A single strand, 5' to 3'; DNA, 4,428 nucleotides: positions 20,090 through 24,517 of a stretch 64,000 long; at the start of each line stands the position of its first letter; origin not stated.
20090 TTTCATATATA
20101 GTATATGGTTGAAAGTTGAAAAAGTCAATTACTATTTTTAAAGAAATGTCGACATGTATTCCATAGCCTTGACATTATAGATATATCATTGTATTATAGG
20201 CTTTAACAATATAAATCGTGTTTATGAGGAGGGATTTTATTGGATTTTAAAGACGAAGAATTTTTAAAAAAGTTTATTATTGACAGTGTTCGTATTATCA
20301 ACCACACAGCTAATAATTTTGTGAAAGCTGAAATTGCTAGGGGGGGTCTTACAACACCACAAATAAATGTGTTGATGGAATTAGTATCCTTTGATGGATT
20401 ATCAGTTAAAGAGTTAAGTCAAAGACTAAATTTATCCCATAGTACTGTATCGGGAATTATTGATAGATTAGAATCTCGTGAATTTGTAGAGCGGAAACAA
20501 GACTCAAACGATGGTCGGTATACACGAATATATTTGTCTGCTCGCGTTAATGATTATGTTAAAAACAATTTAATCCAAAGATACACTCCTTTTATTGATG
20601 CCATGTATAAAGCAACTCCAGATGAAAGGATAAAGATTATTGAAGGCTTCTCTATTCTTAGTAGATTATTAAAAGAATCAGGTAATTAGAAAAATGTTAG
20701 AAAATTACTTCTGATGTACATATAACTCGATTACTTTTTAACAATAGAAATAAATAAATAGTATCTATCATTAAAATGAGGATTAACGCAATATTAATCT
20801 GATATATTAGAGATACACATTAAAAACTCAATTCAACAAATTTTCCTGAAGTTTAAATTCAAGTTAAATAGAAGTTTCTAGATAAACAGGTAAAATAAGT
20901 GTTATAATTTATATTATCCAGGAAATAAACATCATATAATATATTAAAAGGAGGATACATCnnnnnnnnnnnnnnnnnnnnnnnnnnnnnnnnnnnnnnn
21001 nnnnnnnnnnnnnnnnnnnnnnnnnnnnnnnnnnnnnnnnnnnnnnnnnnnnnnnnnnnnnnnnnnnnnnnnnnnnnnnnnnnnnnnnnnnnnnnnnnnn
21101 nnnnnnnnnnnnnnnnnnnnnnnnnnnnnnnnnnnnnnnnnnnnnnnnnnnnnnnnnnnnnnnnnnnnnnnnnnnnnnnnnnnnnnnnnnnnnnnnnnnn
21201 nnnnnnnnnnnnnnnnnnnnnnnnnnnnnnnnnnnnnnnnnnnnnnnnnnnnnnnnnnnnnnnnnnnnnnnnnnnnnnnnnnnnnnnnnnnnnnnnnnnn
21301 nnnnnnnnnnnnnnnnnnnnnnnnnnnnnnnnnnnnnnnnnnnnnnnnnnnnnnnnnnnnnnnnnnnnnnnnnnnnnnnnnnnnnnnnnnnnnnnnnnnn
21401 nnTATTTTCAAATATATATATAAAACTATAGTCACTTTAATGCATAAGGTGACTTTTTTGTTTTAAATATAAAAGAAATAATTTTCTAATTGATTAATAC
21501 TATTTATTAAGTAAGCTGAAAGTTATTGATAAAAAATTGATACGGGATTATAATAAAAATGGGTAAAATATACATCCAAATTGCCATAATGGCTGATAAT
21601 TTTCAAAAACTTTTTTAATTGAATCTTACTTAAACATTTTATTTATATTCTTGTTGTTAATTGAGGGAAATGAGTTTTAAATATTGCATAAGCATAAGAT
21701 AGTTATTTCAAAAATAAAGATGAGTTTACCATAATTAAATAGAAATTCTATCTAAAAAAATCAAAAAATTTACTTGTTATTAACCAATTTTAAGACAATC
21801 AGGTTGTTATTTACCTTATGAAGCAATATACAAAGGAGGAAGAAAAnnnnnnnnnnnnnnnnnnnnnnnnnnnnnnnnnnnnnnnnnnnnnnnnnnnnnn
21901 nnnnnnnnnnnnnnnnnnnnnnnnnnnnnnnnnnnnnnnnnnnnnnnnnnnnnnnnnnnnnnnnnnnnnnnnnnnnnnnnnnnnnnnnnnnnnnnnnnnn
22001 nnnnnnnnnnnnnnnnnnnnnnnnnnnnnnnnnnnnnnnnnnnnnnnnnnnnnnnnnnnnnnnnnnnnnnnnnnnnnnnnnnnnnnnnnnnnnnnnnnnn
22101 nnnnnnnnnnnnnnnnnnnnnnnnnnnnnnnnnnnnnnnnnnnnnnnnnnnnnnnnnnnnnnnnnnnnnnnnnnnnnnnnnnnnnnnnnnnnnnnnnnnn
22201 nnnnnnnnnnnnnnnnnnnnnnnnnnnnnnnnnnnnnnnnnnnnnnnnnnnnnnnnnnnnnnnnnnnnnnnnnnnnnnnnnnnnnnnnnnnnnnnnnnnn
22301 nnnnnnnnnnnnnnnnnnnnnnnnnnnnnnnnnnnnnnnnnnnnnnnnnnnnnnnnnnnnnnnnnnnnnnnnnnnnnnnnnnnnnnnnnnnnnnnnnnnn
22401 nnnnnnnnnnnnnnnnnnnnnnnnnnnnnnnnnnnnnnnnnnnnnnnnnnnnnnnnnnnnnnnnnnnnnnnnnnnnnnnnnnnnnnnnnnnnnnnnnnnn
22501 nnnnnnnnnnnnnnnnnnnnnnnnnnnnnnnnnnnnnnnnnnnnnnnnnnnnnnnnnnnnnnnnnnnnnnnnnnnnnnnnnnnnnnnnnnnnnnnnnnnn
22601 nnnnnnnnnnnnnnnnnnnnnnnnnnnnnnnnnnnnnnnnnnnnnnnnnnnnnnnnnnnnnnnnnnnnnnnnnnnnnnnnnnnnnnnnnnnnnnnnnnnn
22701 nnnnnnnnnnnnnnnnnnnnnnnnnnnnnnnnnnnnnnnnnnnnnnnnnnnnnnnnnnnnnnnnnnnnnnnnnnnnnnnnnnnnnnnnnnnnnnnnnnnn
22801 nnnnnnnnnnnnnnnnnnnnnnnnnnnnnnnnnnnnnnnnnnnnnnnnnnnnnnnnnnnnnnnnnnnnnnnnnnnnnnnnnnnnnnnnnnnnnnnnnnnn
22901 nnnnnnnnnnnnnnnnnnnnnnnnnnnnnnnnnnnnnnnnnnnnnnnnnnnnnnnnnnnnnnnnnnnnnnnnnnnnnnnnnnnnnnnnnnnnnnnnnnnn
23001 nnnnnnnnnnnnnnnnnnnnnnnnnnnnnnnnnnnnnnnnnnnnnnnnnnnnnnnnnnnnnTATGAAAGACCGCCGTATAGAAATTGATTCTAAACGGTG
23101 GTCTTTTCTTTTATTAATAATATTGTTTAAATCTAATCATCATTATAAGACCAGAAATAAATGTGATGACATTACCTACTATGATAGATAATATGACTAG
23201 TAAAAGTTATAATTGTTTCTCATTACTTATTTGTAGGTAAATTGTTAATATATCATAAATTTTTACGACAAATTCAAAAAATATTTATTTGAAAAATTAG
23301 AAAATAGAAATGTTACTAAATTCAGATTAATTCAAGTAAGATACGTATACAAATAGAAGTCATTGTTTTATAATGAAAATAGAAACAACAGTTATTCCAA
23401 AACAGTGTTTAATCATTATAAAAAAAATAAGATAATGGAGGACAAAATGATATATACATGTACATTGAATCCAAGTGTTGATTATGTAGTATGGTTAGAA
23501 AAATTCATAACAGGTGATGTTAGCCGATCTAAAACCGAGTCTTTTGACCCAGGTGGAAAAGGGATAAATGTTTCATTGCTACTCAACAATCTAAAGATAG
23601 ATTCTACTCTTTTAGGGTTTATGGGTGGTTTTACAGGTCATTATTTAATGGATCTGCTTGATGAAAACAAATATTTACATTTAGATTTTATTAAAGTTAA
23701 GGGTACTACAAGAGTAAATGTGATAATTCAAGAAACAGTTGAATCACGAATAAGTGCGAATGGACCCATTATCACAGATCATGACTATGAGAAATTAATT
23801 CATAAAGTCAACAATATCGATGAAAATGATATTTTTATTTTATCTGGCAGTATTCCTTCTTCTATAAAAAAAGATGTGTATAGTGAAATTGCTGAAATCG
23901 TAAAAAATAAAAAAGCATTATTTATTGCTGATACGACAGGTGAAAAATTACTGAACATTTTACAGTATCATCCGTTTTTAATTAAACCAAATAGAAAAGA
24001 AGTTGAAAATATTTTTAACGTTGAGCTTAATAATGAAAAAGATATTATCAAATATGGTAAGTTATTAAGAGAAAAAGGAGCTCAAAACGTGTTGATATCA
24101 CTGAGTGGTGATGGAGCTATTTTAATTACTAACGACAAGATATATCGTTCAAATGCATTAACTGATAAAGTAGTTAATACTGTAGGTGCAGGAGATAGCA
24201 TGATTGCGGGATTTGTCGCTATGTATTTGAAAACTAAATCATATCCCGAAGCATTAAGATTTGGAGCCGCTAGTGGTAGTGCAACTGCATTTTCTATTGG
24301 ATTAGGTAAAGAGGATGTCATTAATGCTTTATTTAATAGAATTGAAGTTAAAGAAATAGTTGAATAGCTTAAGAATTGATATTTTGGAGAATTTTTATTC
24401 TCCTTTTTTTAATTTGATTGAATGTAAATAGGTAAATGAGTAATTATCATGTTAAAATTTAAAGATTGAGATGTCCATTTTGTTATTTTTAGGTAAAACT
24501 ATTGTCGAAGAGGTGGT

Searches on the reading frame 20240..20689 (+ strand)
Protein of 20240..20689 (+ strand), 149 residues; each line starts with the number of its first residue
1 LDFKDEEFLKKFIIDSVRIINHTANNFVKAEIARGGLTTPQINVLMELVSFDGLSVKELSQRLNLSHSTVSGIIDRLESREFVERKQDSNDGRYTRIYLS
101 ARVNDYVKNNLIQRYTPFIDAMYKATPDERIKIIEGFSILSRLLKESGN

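Call 4: search_protein_families(library=pfam, proteins=[window:20240-20689:+], max_evalue=0.01)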
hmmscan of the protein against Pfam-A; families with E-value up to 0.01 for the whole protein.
window:20240-20689:+ (149 aa): 24 families
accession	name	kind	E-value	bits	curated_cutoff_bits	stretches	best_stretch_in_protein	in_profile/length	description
PF12802.13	MarR_2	-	5.6e-16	58.9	27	1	36-93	2-60/61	MarR family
PF01047.28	MarR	-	5.8e-16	58.6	24.6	1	37-93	1-57/59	MarR family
PF01978.25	TrmB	-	7.4e-08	32.6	25.6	1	36-95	5-59/68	Sugar-specific transcriptional regulator TrmB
PF13463.12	HTH_27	-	1.6e-07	31.9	22.2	1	38-101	2-66/68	Winged helix DNA-binding domain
PF22381.2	Staph_reg_Sar_Rot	-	3.8e-07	30.6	27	1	36-106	11-81/85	Transcriptional regulator SarA/Rot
PF13412.12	HTH_24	-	8.7e-07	28.9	21.9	1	47-84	11-48/48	Winged helix-turn-helix DNA-binding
PF01325.25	Fe_dep_repress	-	3.2e-05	24.5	26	1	55-88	24-57/60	Iron dependent repressor, N-terminal DNA binding domain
PF03965.22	Penicillinase_R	-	6.5e-05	23.7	22.6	1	56-110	24-78/115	Penicillinase repressor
PF09339.16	HTH_IclR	-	8.9e-05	22.6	22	1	53-85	18-50/52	IclR helix-turn-helix domain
PF14394.12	DUF4423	-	0.00012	22.4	30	1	42-115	26-95/165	Domain of unknown function (DUF4423)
PF13384.12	HTH_23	-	0.00029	21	24.6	1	52-78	16-43/50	Homeodomain-like domain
PF21984.2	DnaD_N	-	0.00041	20.9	27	1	37-98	14-81/101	DnaD N-terminal domain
PF11707.13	Npa1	-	0.0005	19.9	22.7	1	8-134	47-173/331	Ribosome 60S biogenesis N-terminal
PF25213.1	HVO_A0261_N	-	0.0009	19.5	35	1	42-95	14-62/86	HVO_A0261 N-terminal domain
PF13542.12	HTH_Tnp_ISL3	-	0.00095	19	27.4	1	52-77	26-50/51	Helix-turn-helix domain of transposase family ISL3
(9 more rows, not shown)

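Call 45: search_protein_families(library=ncbifam, proteins=[window:20240-20689:+], max_evalue=0.00001)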
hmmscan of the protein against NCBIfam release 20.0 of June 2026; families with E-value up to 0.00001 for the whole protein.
window:20240-20689:+ (149 aa): 9 families
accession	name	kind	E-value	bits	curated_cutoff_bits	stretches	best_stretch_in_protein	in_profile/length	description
NF052638.1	TransRegOhrRVib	equivalog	3.6e-10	39.7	200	1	36-103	34-101/141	transcriptional regulator OhrR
NF053777.1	Saro0803TransReg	equivalog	4.4e-10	39.4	200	1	18-106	16-104/140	Saro_0803 family transcriptional regulator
NF053606.1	Sta1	subfamily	4.2e-09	36.4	80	1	36-105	17-88/100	Sta1 family transcriptional regulator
TIGR02337.1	HpaR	equivalog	2.6e-08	33.7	121.2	1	29-124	18-108/130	homoprotocatechuate degradation operon regulator HpaR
NF040939.2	trans_reg_lrs14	equivalog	4e-08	33.2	90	1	37-101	19-86/103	Lrs14 family HTH-type transcriptional regulator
TIGR04472.1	reg_rSAM_mob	hypoth_equivalog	1.2e-07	31.8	240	1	40-130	32-121/141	radical SAM mobile pair system MarR family transcriptional regulator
TIGR01884.1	cas_HTH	subfamily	3.5e-06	26.6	60.2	1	30-87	133-190/202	CRISPR-associated CARF protein Csa3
NF053814.1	teico_TcaR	equivalog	6.3e-06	26.3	170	1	7-110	10-111/151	MarR family transcriptional regulator TcaR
NF045593.1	bilirub_TF_BilQ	equivalog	7.8e-06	25.6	125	1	21-107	12-98/135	bilirubin utilization transcriptional regulator BilQ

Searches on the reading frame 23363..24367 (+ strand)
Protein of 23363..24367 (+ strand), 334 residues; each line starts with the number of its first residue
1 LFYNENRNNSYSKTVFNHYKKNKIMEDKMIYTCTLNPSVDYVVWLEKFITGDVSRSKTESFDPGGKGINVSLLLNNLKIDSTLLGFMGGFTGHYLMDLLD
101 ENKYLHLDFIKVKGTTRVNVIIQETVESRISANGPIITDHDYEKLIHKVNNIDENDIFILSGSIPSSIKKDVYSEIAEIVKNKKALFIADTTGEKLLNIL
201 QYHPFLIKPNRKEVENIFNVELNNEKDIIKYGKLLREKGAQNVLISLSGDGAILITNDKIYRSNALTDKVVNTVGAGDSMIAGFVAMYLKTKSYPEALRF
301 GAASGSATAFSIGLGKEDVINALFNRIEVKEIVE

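Call 43: search_protein_families(library=ncbifam, proteins=[window:23363-24367:+], max_evalue=0.001)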
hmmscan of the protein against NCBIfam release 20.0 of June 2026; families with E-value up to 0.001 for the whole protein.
window:23363-24367:+ (334 aa): 27 families (the best 25 are shown)
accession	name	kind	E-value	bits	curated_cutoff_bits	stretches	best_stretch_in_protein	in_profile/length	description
TIGR03828.1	pfkB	equivalog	8.4e-97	323.9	292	1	30-330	1-305/305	1-phosphofructokinase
TIGR03168.1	1-PFK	subfamily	6e-95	317.7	216.4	1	30-330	1-305/305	hexose kinase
NF041320.1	pfkB_Halo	equivalog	3.3e-60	204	400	1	29-313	1-281/302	1-phosphofructokinase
NF007068.0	PRK09513.1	equivalog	2.5e-52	178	432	1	29-332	4-311/312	1-phosphofructokinase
NF010033.0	PRK13508.1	equivalog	1.7e-43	149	469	1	29-332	1-309/309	tagatose-6-phosphate kinase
TIGR01231.1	lacC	equivalog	1.2e-41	143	409.55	1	29-332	1-310/310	tagatose-6-phosphate kinase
NF007632.0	PRK10294.1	equivalog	2.3e-40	138.8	353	1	29-313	3-291/310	6-phosphofructokinase II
TIGR02198.1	rfaE_dom_I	equivalog_domain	2.2e-22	79.6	345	1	55-307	39-295/315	D-glycero-beta-D-manno-heptose-7-phosphate kinase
TIGR02152.1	D_ribokin_bact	equivalog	6.2e-22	78.3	299.65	1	40-313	10-285/298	ribokinase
NF008353.0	PRK11142.1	equivalog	3.3e-15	56.4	341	1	39-306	13-281/307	ribokinase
NF007355.0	PRK09850.1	equivalog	5.6e-13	48.6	540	1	60-311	36-288/313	pseudouridine kinase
NF007321.0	PRK09813.1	equivalog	8.1e-13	48.4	247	1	207-308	153-254/261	fructoselysine 6-kinase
NF041332.1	KDG_KDGal_kin_Halo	equivalog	6.8e-11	42.2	440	1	185-306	172-289/320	bifunctional 2-dehydro-3-deoxygluconokinase/2-dehydro-3-deoxygalactonokinase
NF053626.1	RibKinHalex1628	equivalog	1.5e-10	41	330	1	236-313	198-277/293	ATP-dependent ribose-1-phosphate kinase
NF040938.1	KDG_KDGal_kin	equivalog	7.8e-10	38.3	400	1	184-306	164-281/305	bifunctional 2-dehydro-3-deoxygluconokinase/2-dehydro-3-deoxygalactonokinase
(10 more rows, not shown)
